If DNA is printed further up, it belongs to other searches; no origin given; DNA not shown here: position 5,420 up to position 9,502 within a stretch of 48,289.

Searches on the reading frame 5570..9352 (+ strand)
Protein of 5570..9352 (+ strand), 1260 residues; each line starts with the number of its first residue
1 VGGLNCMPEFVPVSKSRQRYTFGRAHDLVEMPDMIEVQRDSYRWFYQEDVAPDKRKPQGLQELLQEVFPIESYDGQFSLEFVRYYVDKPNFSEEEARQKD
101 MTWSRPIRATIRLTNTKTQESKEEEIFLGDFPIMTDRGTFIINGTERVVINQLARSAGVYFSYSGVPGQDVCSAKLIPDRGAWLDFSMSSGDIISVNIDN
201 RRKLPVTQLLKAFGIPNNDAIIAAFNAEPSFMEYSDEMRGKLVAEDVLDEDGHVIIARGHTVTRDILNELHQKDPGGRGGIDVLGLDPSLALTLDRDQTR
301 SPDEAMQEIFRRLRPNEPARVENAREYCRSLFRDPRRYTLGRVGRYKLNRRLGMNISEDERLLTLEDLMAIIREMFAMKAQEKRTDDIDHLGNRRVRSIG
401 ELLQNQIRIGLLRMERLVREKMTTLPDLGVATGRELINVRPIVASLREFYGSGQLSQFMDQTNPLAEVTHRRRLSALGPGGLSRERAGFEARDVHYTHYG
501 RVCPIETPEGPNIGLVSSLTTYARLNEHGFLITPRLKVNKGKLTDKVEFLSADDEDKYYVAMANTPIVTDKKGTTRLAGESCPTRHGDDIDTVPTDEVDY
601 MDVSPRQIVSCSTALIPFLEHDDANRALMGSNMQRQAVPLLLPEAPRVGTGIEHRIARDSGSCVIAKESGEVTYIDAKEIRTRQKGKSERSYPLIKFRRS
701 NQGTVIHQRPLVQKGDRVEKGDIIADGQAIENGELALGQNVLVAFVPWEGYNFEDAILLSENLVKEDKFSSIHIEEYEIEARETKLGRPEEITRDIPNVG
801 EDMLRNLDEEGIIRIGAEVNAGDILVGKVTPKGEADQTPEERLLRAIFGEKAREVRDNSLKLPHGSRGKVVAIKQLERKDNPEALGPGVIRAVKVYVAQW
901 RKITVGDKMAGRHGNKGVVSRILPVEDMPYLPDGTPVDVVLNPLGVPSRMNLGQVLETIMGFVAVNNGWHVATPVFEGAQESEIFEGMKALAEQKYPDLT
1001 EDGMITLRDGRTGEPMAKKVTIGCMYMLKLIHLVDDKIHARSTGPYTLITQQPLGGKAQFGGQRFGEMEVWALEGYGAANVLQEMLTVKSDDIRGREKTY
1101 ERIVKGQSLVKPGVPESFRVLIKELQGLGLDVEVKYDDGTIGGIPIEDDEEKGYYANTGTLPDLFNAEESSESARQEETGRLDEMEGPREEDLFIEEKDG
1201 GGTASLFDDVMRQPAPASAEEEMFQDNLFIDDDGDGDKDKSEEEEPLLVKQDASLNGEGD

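Call 61: search_protein_families(library=pfam, proteins=[window:5570-9352:+], max_evalue=0.001)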
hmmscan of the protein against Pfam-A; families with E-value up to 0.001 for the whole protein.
window:5570-9352:+ (1260 aa): 6 families
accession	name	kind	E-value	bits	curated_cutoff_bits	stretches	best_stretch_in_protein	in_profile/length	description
PF00562.33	RNA_pol_Rpb2_6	-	1.7e-129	432.7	23.4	1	665-1059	1-373/373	RNA polymerase Rpb2, domain 6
PF04561.19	RNA_pol_Rpb2_2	-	5.1e-29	101.7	21.7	2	263-397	66-190/190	RNA polymerase Rpb2, domain 2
PF04565.21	RNA_pol_Rpb2_3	-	3.5e-28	98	21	1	457-524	1-67/68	RNA polymerase Rpb2, domain 3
PF04560.25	RNA_pol_Rpb2_7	-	4.5e-27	94.7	32.1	1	1061-1135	1-85/87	RNA polymerase Rpb2, domain 7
PF04563.20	RNA_pol_Rpb2_1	-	6.1e-20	72.1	28.2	1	36-428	4-187/203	RNA polymerase beta subunit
PF10385.14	RNA_pol_Rpb2_45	-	1.5e-18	67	28.2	1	537-604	3-66/66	RNA polymerase beta subunit external 1 domain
